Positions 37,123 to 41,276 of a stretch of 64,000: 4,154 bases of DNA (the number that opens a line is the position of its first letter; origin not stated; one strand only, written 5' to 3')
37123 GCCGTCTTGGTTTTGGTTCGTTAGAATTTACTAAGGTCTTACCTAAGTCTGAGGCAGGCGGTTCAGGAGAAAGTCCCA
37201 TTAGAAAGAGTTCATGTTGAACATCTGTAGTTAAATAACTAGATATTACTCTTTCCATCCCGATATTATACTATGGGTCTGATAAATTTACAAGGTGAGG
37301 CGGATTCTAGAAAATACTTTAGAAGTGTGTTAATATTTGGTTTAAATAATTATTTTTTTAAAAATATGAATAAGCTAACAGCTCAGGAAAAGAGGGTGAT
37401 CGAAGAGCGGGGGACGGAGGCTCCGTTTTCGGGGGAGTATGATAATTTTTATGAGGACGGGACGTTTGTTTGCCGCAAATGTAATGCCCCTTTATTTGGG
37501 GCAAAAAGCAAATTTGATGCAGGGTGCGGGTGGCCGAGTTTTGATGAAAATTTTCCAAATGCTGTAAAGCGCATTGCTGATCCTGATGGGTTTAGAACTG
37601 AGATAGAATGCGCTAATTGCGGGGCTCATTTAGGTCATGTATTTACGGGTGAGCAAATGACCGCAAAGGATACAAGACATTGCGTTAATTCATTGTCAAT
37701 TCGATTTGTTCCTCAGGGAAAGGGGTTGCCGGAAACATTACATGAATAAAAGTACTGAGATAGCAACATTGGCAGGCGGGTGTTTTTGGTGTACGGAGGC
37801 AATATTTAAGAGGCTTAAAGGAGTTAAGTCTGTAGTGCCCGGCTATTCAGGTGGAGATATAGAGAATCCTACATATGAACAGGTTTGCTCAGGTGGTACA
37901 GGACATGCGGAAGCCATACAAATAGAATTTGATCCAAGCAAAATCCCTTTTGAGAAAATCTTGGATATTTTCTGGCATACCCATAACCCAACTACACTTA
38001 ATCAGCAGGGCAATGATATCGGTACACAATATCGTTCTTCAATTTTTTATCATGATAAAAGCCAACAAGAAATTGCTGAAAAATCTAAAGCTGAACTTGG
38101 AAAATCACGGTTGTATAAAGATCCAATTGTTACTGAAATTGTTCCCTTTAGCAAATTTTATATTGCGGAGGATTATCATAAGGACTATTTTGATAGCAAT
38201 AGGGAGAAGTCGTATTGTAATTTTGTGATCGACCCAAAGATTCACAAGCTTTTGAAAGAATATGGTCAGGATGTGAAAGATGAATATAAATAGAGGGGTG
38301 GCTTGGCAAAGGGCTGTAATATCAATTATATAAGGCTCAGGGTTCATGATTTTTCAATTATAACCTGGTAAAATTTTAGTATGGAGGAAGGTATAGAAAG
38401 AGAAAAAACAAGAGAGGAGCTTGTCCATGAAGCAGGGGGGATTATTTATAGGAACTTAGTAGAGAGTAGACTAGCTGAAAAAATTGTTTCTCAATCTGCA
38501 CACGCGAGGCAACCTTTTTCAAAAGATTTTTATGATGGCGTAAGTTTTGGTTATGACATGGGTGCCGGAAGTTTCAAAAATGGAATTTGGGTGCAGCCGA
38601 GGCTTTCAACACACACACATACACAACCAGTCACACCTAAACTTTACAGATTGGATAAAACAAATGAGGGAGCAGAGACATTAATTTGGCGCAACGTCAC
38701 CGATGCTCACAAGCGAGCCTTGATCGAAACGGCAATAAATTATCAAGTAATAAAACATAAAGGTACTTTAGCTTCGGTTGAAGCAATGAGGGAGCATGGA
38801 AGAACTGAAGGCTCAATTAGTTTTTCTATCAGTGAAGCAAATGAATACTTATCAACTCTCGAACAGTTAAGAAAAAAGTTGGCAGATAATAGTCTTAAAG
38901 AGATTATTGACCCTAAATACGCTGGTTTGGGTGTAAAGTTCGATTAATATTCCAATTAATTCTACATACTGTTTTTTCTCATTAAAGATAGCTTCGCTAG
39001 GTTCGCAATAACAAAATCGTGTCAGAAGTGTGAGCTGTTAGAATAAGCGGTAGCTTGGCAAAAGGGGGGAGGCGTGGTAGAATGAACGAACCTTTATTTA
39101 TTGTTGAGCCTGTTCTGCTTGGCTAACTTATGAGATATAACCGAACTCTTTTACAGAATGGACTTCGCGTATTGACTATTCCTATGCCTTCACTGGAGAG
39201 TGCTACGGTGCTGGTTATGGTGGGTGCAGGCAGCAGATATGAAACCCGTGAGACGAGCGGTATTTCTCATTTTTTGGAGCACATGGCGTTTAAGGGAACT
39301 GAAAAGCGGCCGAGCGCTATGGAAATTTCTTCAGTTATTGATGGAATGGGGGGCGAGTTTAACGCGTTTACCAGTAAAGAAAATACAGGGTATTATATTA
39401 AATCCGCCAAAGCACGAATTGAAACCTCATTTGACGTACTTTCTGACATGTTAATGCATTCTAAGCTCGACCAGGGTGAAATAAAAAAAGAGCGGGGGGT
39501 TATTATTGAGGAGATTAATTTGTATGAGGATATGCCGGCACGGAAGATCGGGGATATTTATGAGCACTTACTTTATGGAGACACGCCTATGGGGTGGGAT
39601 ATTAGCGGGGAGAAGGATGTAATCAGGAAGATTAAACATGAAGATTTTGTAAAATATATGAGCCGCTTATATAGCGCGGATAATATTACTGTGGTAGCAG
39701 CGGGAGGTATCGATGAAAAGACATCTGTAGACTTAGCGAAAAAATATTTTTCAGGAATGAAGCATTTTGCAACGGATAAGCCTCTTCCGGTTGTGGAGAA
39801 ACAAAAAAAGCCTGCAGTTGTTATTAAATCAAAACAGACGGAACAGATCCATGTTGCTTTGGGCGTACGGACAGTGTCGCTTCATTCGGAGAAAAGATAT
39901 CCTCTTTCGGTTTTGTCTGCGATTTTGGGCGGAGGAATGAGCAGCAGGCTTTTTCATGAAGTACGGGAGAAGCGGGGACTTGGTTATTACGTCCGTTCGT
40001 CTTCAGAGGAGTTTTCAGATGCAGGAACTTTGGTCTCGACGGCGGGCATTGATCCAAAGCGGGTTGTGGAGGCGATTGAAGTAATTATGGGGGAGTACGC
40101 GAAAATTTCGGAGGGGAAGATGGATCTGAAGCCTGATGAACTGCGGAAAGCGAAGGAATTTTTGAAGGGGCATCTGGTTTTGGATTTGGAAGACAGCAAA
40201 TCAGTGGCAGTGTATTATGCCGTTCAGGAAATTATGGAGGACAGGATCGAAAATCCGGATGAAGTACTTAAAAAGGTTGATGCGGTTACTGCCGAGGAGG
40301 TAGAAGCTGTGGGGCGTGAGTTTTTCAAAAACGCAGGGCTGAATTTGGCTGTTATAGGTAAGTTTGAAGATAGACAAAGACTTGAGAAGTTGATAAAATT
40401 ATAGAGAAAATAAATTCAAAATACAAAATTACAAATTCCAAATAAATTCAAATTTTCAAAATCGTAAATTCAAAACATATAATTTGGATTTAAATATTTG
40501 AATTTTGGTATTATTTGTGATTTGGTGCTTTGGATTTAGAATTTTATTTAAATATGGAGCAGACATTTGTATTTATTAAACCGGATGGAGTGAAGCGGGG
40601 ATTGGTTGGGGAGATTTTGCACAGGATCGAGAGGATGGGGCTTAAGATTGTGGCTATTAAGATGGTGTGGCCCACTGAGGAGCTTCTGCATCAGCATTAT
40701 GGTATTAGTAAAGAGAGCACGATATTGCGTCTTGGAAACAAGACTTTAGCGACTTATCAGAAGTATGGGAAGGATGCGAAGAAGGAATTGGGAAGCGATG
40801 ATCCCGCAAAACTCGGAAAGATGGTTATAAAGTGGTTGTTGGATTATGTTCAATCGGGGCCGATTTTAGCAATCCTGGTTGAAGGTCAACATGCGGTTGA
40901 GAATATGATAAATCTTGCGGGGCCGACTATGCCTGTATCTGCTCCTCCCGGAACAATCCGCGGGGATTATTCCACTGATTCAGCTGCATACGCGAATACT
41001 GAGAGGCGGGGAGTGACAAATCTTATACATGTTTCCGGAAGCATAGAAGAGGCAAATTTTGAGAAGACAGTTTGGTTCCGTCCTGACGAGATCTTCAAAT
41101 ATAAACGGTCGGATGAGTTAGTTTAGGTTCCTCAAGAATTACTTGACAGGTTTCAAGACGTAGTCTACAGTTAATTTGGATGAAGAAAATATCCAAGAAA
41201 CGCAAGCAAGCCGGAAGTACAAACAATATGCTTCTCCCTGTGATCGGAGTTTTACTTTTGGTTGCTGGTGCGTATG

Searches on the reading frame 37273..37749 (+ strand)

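Call 83: search_protein_families(library=pfam, proteins=[window:37273-37749:+], max_evalue=0.00001)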
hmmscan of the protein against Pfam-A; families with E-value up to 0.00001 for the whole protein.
window:37273-37749:+ (158 aa): 1 family
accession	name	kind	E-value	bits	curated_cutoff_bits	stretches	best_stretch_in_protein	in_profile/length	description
PF01641.26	SelR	-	5.4e-41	139.6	24.9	1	35-147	1-116/116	SelR domain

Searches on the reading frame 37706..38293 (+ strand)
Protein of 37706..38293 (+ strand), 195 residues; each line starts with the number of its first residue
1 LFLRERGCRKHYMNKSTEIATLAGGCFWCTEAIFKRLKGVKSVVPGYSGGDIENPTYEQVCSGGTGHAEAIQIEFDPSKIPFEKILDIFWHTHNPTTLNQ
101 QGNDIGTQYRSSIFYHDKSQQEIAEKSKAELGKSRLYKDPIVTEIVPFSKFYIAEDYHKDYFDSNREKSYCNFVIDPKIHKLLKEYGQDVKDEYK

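Call 83: search_protein_families(library=pfam, proteins=[window:37706-38293:+], max_evalue=0.00001)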
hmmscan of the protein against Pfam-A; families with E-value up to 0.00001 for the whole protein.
window:37706-38293:+ (195 aa): 1 family
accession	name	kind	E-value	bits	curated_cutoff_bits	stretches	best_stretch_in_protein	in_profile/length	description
PF01625.27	PMSR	-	5e-67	225.3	23.7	1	20-172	2-153/153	Peptide methionine sulfoxide reductase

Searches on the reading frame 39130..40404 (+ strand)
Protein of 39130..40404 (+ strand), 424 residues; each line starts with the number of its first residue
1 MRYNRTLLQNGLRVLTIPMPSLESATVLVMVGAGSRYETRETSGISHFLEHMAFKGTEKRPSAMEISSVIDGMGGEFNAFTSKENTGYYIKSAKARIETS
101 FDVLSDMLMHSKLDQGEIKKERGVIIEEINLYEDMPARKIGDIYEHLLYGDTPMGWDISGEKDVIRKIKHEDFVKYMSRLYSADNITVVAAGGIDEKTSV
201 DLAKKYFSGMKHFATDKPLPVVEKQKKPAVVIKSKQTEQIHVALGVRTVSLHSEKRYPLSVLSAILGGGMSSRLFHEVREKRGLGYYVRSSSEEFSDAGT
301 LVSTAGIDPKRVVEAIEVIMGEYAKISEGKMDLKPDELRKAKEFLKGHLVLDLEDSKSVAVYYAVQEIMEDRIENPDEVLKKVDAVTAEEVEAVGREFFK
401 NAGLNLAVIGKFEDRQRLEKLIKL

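Call 83: search_protein_families(library=pfam, proteins=[window:39130-40404:+], max_evalue=0.00001)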
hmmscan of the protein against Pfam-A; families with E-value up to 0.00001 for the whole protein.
window:39130-40404:+ (424 aa): 2 families
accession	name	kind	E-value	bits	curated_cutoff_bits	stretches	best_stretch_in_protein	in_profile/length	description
PF05193.26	Peptidase_M16_C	-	3.7e-39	134.9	23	1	167-343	1-179/181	Peptidase M16 inactive domain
PF00675.25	Peptidase_M16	-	4.8e-37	127.6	22.3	1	13-137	1-124/149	Insulinase (Peptidase family M16)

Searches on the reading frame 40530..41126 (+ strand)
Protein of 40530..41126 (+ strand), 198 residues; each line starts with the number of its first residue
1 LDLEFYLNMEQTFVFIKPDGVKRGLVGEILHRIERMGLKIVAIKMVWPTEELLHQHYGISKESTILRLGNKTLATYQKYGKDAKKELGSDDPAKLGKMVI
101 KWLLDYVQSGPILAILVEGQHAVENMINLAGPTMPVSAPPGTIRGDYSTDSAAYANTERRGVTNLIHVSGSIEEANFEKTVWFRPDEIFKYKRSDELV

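Call 83: search_protein_families(library=pfam, proteins=[window:40530-41126:+], max_evalue=0.00001)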
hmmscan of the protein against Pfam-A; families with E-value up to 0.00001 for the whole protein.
window:40530-41126:+ (198 aa): 1 family
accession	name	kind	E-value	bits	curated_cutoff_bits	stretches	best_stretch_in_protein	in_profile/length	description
PF00334.24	NDK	-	3.9e-35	121.1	27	2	96-188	53-135/135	Nucleoside diphosphate kinase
